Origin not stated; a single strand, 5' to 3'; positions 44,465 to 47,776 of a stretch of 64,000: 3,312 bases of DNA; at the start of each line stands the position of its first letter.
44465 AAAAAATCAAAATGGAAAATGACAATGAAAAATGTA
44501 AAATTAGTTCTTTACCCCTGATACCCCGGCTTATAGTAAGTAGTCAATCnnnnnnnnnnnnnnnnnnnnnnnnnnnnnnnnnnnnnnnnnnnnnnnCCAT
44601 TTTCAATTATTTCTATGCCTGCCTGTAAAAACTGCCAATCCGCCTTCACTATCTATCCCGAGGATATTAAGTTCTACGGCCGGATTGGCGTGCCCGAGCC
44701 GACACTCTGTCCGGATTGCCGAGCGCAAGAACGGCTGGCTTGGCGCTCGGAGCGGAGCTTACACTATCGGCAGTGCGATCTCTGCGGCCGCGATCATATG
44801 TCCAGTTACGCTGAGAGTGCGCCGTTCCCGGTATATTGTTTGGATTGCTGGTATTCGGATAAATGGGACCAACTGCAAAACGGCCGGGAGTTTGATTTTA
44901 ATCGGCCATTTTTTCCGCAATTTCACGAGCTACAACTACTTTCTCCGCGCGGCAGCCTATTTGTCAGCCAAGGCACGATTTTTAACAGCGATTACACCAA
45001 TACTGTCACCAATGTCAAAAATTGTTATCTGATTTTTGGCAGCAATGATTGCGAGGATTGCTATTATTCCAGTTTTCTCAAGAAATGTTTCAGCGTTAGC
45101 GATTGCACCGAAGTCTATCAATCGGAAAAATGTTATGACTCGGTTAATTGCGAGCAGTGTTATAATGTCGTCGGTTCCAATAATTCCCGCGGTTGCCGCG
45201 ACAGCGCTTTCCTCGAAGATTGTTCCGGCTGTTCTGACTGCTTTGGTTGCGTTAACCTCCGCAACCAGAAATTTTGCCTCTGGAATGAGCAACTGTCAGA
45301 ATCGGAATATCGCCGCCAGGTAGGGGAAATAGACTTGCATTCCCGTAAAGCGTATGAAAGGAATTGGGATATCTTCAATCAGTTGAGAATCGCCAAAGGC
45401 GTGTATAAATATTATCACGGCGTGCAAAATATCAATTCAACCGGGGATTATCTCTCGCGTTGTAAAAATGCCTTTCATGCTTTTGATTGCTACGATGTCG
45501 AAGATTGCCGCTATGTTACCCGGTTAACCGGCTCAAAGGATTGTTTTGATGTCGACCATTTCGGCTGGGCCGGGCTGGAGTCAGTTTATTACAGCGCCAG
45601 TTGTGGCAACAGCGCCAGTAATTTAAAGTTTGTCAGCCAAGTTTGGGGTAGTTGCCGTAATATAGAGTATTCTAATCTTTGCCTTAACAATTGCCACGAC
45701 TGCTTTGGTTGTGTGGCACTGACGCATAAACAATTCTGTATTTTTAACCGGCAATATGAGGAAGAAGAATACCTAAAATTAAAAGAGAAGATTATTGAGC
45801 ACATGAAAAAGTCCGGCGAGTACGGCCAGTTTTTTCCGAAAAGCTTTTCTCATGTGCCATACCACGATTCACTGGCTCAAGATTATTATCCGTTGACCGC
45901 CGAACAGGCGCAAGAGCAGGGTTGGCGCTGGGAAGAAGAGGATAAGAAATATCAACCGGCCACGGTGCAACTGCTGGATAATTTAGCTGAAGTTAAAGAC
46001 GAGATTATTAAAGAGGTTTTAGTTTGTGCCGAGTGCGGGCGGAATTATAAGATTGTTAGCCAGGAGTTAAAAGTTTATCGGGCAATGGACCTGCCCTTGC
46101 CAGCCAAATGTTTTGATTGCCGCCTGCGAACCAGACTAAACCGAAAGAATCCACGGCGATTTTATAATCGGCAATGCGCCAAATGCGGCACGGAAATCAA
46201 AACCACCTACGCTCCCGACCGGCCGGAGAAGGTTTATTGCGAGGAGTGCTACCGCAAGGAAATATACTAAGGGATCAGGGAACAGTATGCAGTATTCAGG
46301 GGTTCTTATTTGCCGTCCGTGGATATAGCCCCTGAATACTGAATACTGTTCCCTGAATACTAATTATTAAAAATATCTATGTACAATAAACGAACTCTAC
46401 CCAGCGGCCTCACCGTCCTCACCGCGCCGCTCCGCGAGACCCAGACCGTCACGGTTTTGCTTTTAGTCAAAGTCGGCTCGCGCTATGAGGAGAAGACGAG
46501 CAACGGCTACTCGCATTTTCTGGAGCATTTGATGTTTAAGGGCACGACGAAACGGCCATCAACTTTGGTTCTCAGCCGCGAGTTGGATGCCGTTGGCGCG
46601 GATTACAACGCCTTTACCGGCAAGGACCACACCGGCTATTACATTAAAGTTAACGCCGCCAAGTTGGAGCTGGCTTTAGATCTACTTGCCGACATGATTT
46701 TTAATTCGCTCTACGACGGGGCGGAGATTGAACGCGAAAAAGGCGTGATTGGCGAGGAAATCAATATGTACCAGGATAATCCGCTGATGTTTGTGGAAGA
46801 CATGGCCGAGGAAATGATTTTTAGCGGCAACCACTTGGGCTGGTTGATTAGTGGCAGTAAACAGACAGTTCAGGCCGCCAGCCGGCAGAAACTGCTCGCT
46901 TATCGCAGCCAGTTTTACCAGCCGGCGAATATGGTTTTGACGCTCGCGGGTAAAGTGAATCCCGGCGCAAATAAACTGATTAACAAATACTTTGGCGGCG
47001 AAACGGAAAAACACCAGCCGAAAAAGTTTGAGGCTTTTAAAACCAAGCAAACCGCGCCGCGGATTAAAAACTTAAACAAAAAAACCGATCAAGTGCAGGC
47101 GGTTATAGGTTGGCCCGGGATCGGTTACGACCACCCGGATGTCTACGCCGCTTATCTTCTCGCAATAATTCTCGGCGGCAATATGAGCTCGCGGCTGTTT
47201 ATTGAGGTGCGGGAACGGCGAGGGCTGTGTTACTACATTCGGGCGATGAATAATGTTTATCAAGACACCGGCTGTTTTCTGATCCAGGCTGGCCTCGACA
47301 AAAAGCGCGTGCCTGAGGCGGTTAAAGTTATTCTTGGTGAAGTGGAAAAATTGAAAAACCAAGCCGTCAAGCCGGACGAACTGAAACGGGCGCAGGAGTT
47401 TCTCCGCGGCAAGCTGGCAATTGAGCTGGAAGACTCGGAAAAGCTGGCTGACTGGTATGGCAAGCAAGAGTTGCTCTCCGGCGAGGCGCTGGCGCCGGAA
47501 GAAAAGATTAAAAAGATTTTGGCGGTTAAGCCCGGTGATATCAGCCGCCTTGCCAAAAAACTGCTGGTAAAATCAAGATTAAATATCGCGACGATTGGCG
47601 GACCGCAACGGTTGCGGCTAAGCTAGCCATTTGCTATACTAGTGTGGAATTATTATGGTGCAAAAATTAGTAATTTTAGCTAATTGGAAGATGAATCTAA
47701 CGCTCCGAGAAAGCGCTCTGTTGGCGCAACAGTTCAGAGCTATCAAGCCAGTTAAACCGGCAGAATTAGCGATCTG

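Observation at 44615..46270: Cys-rich paralog family (3 genes in the window): conserved zinc-ribbon-like ends, divergent CxxC-rich centre, each locus bracketed by palindromes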

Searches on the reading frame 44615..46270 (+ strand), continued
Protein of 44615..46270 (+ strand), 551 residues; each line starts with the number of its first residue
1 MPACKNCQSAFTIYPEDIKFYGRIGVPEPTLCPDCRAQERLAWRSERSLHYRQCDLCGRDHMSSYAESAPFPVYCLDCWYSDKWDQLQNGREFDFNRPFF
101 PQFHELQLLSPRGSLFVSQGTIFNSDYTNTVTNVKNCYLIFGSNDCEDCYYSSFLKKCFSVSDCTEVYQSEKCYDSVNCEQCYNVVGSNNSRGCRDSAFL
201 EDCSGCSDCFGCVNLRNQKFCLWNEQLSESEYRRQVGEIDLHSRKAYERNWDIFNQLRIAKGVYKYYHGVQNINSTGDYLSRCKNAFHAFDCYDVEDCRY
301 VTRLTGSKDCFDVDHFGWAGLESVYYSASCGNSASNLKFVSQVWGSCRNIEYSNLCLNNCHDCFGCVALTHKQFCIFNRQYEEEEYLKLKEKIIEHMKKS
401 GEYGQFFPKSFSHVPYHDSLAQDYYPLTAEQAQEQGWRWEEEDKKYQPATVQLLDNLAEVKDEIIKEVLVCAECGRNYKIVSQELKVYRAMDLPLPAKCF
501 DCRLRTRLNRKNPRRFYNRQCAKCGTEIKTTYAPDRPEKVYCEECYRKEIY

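Call 99: find_encoding_contigs(protein=P0020, flank=10000, max_places=1)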
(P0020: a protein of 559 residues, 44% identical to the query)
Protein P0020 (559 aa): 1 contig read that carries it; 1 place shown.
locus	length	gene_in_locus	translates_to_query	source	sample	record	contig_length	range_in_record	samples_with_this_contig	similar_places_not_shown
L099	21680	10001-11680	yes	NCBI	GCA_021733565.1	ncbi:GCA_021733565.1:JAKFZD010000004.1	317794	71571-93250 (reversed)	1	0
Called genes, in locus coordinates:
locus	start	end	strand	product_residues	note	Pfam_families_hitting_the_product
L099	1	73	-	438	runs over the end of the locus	PF12826:HHH_2 (faint), PF14716:HHH_8, PF14520:HHH_5 (faint), PF14791:DNA_pol_B_thumb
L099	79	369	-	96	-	-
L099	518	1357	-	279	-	-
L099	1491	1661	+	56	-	-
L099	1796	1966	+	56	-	-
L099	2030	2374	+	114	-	PF05635:23S_rRNA_IVP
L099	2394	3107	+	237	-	PF00293:NUDIX (weak)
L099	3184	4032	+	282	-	PF03171:2OG-FeII_Oxy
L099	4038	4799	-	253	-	PF01978:TrmB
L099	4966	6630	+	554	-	-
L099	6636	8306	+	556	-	PF13451:zf_Tbcl (faint)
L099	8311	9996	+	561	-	-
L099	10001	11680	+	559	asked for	-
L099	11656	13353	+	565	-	-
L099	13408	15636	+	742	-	PF26449:DUF8128, PF13401:AAA_22 (faint), PF02534:T4SS-DNA_transf (weak), PF01935:DUF87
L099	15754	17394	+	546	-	-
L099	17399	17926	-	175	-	PF10543:ORF6N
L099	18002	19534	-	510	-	-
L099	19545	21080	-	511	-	-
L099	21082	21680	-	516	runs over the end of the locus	-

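Call 100: search_protein_representatives(alignment_id=A2)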
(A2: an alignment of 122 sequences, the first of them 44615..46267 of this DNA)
Query: 122 sequences, 549 profile positions. Proteins with E-value up to 0.001 (for the whole library): 6303; up to 1e-10: 4074; up to 1e-30: 2492. The best 150 are listed.
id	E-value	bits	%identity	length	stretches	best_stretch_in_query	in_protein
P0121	2.7e-230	782.4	-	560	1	1-549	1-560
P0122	8.5e-230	780.7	-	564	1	1-549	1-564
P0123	4.4e-228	775.1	-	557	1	3-549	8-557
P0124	5.1e-226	768.3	-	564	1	3-549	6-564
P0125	5.4e-225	764.9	-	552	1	2-549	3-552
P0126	5.4e-221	751.7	-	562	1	3-548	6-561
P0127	5.8e-220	748.3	-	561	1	3-549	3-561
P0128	1.7e-219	746.7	-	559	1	1-549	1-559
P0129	6.2e-219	744.9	-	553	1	3-549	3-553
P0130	2.6e-218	742.8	-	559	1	1-549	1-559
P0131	3.2e-217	739.3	-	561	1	2-548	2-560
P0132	3.4e-217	739.1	-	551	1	1-549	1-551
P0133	6.5e-217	738.2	-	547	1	1-549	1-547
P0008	4.1e-216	735.6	-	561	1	2-549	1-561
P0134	2.2e-215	733.2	-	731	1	4-547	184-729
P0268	4.2e-188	643.1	-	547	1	2-547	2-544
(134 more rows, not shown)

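Call 105: search_protein_families(library=padloc, proteins=[L097:11714-13966:+, L099:13408-15636:+, L097:7476-8234:-, L099:4038-4799:-], max_evalue=0.01)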
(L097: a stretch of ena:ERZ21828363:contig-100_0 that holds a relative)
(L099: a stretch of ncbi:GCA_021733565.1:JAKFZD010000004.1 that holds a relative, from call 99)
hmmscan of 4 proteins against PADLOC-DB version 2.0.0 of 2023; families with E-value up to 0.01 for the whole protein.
L097:11714-13966:+ (750 aa): 3 families
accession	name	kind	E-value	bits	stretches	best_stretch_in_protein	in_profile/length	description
PDLC04140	mad8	-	4.2e-10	37.6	1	328-623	26-242/314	mads_8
PDLC04103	HerA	-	0.00071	16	0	584-638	459-509/579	-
PDLC04105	HerA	-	0.0045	13.6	0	330-368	167-206/576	-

L099:13408-15636:+ (742 aa): 6 families
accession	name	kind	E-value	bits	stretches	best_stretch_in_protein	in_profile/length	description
PDLC04140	mad8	-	1.6e-16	58.7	1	326-636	24-251/314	mads_8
PDLC04105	HerA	-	5e-06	23.4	0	585-640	439-490/576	-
PDLC02684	DndH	-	8.1e-06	21.6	1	304-411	1340-1450/1715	DndH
PDLC04103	HerA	-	1e-05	22.1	1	584-646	459-518/579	-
PDLC04106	HerA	-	0.00031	17.4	1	587-642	534-585/667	-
PDLC04097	HerA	-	0.0028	14.4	0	584-625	495-536/618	-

L097:7476-8234:- (252 aa): 2 families
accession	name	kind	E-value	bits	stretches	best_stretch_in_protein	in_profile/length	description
PDLC01434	CasR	-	0.0031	15.4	1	6-63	121-177/191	"CAS-I,CAS-II,CAS-III,CAS-IV,CAS-V,CAS-VI; associated_signaling"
PDLC01858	CARF3--CARF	-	0.0093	13.9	0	7-61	138-191/204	-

L099:4038-4799:- (253 aa): 2 families
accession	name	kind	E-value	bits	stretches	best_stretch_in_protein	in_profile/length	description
PDLC01858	CARF3--CARF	-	0.0013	16.7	1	21-64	152-191/204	-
PDLC01438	Csa3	-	0.0018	16.3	1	30-116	162-249/305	"CAS-I,CAS-II,CAS-III,CAS-IV,CAS-V,CAS-VI; associated_signaling"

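Call 106: search_protein_families(library=ncbifam, proteins=[L097:11714-13966:+, L099:13408-15636:+, L097:7476-8234:-, L099:4038-4799:-], max_evalue=0.001)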
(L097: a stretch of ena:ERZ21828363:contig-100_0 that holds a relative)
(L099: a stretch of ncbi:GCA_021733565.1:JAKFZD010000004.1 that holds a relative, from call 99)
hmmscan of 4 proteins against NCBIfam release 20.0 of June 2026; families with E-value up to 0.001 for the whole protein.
L097:11714-13966:+ (750 aa): 5 families
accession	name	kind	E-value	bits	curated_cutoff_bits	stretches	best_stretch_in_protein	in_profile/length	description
TIGR03743.1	SXT_TraD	subfamily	1.1e-11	44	366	1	272-404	130-253/636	conjugative transfer system coupling protein TraD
TIGR03754.1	conj_TOL_TraD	equivalog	1e-06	27.6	647.55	1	300-376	155-226/643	type IV conjugative transfer system coupling protein TraD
NF053655.1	CedD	equivalog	6.2e-06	25.1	600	1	309-373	201-265/527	DNA-translocating ATPase CedD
TIGR02759.1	TraD_Ftype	equivalog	4.9e-05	22.3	521.35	0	521-626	353-457/566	type IV conjugative transfer system coupling protein TraD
NF033849.1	ser_rich_anae_1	subfamily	0.00038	17.9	650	0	212-619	657-1075/1163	serine-rich protein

L099:13408-15636:+ (742 aa): 5 families
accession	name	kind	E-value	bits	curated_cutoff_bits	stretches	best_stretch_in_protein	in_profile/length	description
TIGR03743.1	SXT_TraD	subfamily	8.6e-14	50.9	366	1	324-404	170-253/636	conjugative transfer system coupling protein TraD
NF045973.1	conju_CD1115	equivalog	3e-12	46.1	250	1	325-641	20-360/442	VirD4-like conjugal transfer protein, CD1115 family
TIGR03754.1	conj_TOL_TraD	equivalog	1.1e-08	34.1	647.55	1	318-369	170-220/643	type IV conjugative transfer system coupling protein TraD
NF053655.1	CedD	equivalog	2e-08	33.4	600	1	309-374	201-266/527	DNA-translocating ATPase CedD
TIGR03420.1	DnaA_homol_Hda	equivalog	0.00023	20.8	194.8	0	295-366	4-75/226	DnaA regulatory inactivator Hda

L097:7476-8234:- (252 aa): 3 families
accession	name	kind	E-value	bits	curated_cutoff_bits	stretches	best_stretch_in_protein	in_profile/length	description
NF047390.1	TransRegTrmBL1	equivalog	5.6e-12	45.3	650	1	4-141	8-140/341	HTH-type sugar sensing transcriptional regulator TrmBL1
NF040851.1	tran_reg_TrmB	equivalog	6.5e-08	32.1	600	1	4-133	9-138/338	HTH-type sugar-sensing transcriptional regulator TrmB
NF047392.1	TransRegTrmBHalo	equivalog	2.5e-07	30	500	1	10-158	17-155/349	HTH-type sugar sensing transcriptional regulator TrmB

L099:4038-4799:- (253 aa): 1 family
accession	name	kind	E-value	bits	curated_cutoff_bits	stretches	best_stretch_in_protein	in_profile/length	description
NF047390.1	TransRegTrmBL1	equivalog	3.2e-06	26.3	650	1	8-82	12-85/341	HTH-type sugar sensing transcriptional regulator TrmBL1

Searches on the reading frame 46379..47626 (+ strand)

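Call 32: search_protein_families(library=pfam, proteins=[window:46379-47626:+], max_evalue=0.001)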
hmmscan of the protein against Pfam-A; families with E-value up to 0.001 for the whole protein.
window:46379-47626:+ (415 aa): 2 families
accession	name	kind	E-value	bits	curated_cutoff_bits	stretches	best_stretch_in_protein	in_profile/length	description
PF05193.26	Peptidase_M16_C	-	2.1e-38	132.4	23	1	168-340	3-179/181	Peptidase M16 inactive domain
PF00675.25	Peptidase_M16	-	9e-37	126.7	22.3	1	14-154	3-142/149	Insulinase (Peptidase family M16)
